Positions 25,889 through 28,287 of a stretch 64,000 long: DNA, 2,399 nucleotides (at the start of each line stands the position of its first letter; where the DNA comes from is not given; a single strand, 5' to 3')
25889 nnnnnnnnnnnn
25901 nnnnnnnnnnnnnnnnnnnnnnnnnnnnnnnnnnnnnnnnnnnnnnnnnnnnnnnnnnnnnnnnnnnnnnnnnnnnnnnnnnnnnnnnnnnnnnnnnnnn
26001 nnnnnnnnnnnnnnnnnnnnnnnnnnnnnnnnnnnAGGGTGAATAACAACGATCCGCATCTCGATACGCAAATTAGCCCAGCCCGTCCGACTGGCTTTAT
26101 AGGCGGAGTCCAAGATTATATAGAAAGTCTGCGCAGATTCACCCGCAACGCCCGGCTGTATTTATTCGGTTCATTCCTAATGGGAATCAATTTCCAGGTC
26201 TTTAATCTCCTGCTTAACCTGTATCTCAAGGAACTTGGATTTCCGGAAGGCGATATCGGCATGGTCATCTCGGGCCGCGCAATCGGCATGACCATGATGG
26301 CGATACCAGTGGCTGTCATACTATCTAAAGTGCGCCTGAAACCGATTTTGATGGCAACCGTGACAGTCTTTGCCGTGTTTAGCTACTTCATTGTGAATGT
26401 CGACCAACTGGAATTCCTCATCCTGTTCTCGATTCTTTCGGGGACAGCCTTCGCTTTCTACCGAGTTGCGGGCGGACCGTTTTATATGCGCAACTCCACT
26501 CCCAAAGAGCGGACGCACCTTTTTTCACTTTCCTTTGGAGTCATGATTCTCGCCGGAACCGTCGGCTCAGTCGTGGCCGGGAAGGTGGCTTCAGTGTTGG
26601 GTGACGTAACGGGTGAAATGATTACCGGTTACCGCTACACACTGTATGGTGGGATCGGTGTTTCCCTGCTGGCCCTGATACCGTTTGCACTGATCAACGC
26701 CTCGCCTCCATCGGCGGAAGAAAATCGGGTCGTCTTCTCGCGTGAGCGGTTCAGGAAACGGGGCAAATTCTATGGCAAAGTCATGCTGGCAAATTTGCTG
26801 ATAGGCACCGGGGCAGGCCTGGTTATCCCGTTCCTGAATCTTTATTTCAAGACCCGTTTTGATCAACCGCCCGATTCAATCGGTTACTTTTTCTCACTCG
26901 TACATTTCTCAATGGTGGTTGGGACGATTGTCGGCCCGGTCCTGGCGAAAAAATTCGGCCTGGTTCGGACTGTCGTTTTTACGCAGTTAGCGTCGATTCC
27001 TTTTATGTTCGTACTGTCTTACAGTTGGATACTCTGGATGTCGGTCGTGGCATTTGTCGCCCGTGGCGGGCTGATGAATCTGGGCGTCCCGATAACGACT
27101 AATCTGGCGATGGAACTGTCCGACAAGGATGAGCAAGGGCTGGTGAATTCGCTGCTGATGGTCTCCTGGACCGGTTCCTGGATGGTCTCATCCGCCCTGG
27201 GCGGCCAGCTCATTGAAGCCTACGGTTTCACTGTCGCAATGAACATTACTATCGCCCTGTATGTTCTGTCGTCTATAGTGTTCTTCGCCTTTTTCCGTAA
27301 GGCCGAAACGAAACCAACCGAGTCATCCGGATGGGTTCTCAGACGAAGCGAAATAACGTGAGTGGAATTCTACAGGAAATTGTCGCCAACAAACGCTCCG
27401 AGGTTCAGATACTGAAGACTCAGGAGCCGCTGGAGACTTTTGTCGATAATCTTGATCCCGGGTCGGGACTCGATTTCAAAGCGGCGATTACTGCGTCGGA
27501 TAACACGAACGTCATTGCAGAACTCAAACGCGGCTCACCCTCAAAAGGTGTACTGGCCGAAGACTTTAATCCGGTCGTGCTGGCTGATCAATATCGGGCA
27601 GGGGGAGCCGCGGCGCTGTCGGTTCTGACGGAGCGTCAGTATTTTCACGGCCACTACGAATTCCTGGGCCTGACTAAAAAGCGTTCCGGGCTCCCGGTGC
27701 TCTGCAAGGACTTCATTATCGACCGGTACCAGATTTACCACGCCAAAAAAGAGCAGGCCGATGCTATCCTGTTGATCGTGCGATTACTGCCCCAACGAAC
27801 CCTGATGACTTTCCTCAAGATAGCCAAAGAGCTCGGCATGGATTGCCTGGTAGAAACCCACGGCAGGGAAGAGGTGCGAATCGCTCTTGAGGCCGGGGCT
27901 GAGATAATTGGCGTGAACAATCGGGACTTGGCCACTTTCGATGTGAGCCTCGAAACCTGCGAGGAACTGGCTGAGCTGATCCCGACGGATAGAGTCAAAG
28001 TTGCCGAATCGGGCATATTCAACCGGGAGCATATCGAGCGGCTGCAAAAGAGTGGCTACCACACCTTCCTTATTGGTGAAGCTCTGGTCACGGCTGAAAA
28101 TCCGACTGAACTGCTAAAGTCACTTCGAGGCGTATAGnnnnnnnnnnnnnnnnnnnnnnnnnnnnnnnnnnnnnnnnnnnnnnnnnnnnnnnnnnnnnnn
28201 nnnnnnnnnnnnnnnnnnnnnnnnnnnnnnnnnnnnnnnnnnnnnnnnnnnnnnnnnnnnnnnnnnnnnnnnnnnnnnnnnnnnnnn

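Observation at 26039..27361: MFS transporter inserted between trpD and trpC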

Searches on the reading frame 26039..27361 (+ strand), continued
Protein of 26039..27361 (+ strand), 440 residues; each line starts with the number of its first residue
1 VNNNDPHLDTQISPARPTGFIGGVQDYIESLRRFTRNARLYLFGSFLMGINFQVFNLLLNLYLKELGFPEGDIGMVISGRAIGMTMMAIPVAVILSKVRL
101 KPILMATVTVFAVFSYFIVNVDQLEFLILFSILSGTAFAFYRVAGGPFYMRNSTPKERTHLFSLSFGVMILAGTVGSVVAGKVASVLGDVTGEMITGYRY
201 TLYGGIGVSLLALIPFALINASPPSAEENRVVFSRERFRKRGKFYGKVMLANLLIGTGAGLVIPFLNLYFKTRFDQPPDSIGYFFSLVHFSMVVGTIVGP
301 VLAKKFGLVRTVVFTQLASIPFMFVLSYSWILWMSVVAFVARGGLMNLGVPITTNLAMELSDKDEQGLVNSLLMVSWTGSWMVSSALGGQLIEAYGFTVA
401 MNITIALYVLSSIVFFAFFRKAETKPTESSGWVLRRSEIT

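Call 71: find_encoding_contigs(protein=P0404, flank=6000, max_places=1)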
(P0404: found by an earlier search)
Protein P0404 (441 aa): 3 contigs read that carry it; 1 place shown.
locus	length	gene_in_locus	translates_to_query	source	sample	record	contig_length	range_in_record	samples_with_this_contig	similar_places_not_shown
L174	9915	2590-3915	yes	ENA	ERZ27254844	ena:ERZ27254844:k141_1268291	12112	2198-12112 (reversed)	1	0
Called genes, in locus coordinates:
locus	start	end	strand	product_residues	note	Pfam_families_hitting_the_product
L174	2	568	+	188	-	?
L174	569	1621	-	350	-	PF24170:Fn3-II_PB4 (faint), PF13540:RCC1_2 (faint), PF06739:SBBP (weak)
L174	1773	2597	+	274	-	PF01678:DAP_epimerase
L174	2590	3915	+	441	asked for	PF12832:MFS_1_like, PF07690:MFS_1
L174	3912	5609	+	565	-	PF03485:Arg_tRNA_synt_N, PF00750:tRNA-synt_1d, PF05746:DALR_1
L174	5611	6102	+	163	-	PF07670:Gate (weak)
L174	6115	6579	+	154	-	PF07670:Gate (weak)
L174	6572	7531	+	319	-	PF00850:Hist_deacetyl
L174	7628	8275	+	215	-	PF13483:Lactamase_B_3, PF12706:Lactamase_B_2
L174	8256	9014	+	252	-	PF02633:Creatininase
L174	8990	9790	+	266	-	PF13489:Methyltransf_23, PF13847:Methyltransf_31 (faint), PF08241:Methyltransf_11, PF08242:Methyltransf_12 (faint), PF13649:Methyltransf_25 (weak)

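Call 75: find_homologous_proteins(query=L022:4959-6398:+, max_evalue=1e-50)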
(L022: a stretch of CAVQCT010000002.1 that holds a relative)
Query L022:4959-6398:+ (480 aa): 8000 proteins with E <= 1e-50 among 8000 candidates; the best 120 are listed.
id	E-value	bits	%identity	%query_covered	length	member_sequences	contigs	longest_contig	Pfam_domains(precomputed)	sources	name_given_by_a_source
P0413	0.0e+0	1071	100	100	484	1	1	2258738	PF04715.20,PF00425.25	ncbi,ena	-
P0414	6.5e-255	864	80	100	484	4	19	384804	PF04715.20,PF00425.25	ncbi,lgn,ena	-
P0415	1.2e-226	771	70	100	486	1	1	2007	PF04715.20,PF00425.25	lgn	-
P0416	8.1e-223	759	69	100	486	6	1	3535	PF04715.20,PF00425.25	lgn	-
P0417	1.3e-222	758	70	100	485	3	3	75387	PF04715.20,PF00425.25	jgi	-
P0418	1.7e-222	758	69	100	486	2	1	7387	PF04715.20,PF00425.25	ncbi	-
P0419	1.2e-221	755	69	100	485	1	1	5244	PF04715.20,PF00425.25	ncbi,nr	ncbi:anthranilate synthase component I [candidate division GN15 bacterium]|nr:anthranilate synthase 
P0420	2.1e-221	754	69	100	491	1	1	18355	PF04715.20,PF00425.25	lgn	-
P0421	2.5e-221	754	70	100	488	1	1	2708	PF04715.20,PF00425.25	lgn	-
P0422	3.3e-221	753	69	100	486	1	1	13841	PF04715.20,PF00425.25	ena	-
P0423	6.9e-221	752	70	100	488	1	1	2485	PF04715.20,PF00425.25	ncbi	-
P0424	1.8e-220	751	69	100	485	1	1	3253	PF04715.20,PF00425.25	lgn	-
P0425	2.1e-220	751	67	100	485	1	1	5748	PF04715.20,PF00425.25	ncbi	-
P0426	6.1e-220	749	68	100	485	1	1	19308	PF04715.20,PF00425.25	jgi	jgi:anthranilate synthase component 1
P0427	2.0e-219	747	69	100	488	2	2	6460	PF04715.20,PF00425.25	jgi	-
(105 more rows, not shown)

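Call 84: search_protein_families(library=pfam, proteins=[L070:5218-5532:+], max_evalue=0.1)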
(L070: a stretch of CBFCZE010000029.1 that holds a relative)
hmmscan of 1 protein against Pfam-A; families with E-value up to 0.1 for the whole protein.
L070:5218-5532:+ (105 aa): 0 families

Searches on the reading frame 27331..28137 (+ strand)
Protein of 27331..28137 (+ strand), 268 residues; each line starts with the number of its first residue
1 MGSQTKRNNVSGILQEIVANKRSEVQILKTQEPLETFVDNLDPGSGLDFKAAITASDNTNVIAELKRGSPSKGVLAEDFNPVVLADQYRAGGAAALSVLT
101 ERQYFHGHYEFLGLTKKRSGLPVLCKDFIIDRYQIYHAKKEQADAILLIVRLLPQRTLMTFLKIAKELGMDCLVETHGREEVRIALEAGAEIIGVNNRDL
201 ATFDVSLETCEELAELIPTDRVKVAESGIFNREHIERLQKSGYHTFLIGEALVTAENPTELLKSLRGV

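Call 4: search_protein_families(library=pfam, proteins=[window:27331-28137:+])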
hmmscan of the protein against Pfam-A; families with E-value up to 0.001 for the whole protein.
window:27331-28137:+ (268 aa): 2 families
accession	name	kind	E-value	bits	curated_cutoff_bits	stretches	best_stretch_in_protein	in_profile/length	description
PF00218.27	IGPS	-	7.1e-82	274.8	27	1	14-264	1-253/254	Indole-3-glycerol phosphate synthase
PF01729.25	QRPTase_C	-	0.00039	20.6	23.1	1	171-252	82-158/169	Quinolinate phosphoribosyl transferase, C-terminal domain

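Call 52: find_related_loci(query=A3, collection=metagenome_contigs, flank=6000)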
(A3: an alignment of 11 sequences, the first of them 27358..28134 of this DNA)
Query A3 (259 aa) in metagenome_contigs; peptide patterns used: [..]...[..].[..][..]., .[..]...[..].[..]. (x = any residue, [..] = any of these).
600 stretches matched a pattern (row limit reached: there are more); 587 encode a relative of the query (tblastn E <= 1e-3); the best 80 are kept; 80 distinct loci.
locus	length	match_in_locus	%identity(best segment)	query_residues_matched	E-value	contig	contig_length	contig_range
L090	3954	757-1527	46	4-259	8e-68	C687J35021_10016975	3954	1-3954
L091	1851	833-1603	46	5-258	3e-67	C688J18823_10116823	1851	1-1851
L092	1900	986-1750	46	1-256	6e-67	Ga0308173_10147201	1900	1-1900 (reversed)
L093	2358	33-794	44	4-256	9e-65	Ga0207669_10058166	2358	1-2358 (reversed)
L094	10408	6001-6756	48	4-256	2e-63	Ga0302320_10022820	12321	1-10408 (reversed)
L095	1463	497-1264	43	2-256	5e-65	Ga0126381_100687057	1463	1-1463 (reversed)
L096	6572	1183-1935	44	4-254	1e-61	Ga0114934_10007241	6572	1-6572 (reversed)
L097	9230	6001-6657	49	39-258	1e-61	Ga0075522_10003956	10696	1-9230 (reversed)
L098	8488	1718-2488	45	4-258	7e-61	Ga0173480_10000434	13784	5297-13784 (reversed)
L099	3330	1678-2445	44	1-256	1e-60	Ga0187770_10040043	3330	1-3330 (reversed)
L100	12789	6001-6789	46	1-258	1e-60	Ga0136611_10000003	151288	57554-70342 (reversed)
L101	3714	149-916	46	3-258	2e-60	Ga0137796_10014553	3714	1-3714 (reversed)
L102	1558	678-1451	44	1-256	1e-62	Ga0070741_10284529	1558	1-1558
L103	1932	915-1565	49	39-256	1e-61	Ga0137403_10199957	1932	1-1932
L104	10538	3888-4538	49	39-256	3e-59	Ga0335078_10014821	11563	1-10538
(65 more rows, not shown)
